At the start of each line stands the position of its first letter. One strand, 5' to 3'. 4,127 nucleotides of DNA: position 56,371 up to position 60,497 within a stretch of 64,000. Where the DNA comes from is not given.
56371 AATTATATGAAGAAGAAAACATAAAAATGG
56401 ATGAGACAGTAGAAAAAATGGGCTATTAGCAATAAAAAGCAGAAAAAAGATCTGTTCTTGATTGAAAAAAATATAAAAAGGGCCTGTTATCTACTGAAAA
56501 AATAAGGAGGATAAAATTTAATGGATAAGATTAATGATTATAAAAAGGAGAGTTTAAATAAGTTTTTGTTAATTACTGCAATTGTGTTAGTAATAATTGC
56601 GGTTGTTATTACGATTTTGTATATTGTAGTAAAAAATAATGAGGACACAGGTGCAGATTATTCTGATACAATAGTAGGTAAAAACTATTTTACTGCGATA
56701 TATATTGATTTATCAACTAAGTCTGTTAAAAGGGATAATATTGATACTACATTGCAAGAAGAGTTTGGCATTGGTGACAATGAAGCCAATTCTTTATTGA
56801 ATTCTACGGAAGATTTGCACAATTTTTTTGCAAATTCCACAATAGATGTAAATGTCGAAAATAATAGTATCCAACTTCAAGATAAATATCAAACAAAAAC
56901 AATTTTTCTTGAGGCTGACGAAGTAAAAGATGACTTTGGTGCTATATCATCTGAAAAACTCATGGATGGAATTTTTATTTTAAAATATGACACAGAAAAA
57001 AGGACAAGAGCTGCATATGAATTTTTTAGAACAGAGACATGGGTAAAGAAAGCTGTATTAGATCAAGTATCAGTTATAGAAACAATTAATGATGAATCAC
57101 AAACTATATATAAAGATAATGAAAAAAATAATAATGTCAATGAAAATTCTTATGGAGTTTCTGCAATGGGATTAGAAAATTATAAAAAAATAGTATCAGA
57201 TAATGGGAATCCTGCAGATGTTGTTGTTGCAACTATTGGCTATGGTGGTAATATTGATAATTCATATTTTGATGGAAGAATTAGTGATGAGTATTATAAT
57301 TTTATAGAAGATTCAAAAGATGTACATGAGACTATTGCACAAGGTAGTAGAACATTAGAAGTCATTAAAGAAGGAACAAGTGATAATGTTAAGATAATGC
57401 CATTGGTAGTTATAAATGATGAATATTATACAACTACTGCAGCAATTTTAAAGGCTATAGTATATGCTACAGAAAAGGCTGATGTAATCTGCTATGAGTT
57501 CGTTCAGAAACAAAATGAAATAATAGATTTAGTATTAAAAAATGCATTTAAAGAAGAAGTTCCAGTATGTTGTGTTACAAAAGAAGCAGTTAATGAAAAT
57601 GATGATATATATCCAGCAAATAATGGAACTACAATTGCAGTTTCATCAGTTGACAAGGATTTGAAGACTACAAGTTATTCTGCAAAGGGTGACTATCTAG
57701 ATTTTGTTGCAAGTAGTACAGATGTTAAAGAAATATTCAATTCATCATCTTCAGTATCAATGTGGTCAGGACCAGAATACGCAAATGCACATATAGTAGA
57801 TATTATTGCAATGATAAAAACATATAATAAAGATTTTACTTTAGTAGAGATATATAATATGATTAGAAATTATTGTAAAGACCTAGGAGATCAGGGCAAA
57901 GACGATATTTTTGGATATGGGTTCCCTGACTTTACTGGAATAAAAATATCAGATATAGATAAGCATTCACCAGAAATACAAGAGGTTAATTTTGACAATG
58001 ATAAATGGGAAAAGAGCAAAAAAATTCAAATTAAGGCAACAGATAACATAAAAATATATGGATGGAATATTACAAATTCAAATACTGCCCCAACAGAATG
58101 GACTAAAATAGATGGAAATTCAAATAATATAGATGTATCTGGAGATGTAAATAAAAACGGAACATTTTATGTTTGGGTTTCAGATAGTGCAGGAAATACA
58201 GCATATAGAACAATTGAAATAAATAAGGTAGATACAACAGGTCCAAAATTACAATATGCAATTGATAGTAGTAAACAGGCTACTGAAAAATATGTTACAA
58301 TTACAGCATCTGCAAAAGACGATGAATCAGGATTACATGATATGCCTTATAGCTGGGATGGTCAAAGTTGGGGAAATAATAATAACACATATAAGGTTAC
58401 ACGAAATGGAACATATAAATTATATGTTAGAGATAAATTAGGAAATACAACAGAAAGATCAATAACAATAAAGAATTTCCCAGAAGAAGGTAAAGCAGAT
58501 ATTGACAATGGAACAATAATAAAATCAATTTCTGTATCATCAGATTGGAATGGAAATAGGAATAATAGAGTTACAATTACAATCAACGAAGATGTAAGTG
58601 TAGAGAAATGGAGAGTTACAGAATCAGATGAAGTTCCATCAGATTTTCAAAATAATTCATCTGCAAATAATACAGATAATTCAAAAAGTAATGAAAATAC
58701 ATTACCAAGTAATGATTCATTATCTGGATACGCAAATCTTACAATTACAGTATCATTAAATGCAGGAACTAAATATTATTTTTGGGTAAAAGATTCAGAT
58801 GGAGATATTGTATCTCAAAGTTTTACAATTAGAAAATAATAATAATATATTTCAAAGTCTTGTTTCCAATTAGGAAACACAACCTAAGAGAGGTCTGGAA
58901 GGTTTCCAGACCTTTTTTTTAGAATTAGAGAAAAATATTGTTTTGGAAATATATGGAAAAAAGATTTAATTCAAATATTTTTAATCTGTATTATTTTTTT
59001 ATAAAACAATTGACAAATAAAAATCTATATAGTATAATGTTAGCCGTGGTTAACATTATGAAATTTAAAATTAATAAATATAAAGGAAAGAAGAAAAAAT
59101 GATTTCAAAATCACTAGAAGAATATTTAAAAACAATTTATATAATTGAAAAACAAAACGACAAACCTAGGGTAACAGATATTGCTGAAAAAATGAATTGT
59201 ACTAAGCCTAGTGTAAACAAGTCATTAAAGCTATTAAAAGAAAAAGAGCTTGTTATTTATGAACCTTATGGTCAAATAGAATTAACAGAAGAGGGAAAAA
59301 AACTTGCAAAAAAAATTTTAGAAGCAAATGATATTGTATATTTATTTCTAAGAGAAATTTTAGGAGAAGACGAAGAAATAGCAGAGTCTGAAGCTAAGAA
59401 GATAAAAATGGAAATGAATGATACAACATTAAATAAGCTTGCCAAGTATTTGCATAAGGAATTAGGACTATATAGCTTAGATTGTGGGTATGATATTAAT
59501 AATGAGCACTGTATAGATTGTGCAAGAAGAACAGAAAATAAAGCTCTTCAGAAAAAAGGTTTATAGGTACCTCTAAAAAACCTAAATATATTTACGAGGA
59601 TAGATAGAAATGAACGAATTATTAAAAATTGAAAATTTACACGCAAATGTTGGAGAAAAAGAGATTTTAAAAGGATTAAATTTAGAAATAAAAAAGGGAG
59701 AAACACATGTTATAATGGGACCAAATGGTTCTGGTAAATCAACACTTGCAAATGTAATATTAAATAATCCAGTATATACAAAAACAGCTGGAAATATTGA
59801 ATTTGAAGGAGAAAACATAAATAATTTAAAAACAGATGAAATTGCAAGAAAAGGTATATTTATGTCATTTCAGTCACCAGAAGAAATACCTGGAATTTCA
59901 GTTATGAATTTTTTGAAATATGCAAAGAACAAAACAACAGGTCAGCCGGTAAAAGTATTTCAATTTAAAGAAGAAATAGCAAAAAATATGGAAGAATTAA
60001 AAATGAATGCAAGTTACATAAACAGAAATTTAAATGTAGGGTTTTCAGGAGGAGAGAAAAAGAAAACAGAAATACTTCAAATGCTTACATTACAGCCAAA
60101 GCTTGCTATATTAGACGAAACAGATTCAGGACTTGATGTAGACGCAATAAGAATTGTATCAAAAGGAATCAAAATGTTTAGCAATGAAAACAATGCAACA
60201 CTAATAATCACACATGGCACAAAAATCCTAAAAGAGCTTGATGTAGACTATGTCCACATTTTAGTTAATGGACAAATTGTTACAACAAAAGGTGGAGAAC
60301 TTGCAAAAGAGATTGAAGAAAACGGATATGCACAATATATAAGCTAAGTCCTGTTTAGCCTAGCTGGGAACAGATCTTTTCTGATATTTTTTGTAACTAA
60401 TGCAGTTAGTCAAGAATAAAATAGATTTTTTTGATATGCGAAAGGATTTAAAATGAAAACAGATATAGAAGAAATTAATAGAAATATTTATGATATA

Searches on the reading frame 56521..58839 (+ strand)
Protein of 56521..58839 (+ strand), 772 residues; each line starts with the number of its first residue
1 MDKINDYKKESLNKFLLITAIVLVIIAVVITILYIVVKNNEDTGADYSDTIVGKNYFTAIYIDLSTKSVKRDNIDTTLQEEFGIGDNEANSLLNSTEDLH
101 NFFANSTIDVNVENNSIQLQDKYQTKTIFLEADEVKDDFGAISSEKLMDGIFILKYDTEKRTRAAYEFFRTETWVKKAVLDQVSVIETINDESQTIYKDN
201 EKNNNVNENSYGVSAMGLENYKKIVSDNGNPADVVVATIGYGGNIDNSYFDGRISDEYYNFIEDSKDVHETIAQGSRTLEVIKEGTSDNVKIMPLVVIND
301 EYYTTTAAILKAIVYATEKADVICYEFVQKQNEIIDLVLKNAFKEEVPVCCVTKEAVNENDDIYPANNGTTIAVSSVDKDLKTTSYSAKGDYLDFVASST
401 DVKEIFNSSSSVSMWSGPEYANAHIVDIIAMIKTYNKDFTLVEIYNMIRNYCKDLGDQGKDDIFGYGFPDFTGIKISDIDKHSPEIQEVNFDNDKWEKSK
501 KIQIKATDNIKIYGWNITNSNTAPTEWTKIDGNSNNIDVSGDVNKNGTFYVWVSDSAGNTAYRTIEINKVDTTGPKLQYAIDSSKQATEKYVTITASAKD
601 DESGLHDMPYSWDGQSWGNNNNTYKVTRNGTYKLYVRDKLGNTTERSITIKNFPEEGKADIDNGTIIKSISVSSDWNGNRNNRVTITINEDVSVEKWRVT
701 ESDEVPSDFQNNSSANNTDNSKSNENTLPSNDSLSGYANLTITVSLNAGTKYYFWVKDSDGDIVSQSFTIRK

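Call 18: search_protein_families(library=pfam, proteins=[window:56521-58839:+], max_evalue=0.001)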
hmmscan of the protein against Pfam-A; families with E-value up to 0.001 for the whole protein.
window:56521-58839:+ (772 aa): 1 family
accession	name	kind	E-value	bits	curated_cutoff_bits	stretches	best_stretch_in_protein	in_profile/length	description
PF00082.27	Peptidase_S8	-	6.4e-08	32.7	21.8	1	248-467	73-288/288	Subtilase family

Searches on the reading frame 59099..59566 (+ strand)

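Call 18: search_protein_families(library=pfam, proteins=[window:59099-59566:+], max_evalue=0.001)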
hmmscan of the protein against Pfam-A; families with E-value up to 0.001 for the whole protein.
window:59099-59566:+ (155 aa): 4 families
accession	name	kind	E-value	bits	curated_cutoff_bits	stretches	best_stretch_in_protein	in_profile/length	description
PF01325.25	Fe_dep_repress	-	4.3e-16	59.3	26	1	1-58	1-58/60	Iron dependent repressor, N-terminal DNA binding domain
PF02742.21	Fe_dep_repr_C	-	8.4e-11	42.2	27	1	63-119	1-57/70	Iron dependent repressor, metal binding and dimerisation domain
PF12802.13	MarR_2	-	8.2e-05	23.1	27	1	14-55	12-53/61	MarR family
PF01047.28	MarR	-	0.00029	21.1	24.6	0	14-52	10-47/59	MarR family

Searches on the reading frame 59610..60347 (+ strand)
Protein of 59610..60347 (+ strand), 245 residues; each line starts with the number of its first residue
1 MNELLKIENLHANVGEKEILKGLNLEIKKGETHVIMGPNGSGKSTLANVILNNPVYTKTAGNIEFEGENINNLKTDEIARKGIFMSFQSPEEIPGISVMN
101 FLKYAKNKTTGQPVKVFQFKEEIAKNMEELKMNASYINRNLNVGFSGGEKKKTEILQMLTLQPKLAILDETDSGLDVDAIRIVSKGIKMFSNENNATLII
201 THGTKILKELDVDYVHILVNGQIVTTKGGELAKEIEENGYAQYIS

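Call 18: search_protein_families(library=pfam, proteins=[window:59610-60347:+], max_evalue=0.001)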
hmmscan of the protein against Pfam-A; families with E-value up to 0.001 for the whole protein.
window:59610-60347:+ (245 aa): 6 families
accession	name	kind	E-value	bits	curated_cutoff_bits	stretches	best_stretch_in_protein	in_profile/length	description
PF00005.33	ABC_tran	-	1.5e-26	94.1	25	1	20-171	1-135/137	ABC transporter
PF02463.25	SMC_N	-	3.7e-07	30.2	40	1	31-212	25-207/220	RecF/RecN/SMC N terminal domain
PF13304.12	AAA_21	-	9.3e-05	23.1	27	0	33-50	2-19/304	AAA domain, putative AbiEii toxin, Type IV TA system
PF03193.22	RsgA_GTPase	-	0.00038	20.8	30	1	11-53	88-129/174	RsgA GTPase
PF13555.12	AAA_29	-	0.00038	20.6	27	1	24-46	16-38/61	P-loop containing region of AAA domain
PF20720.3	nSTAND3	-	0.0005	20.2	27.2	0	31-53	18-40/155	Novel STAND NTPase 3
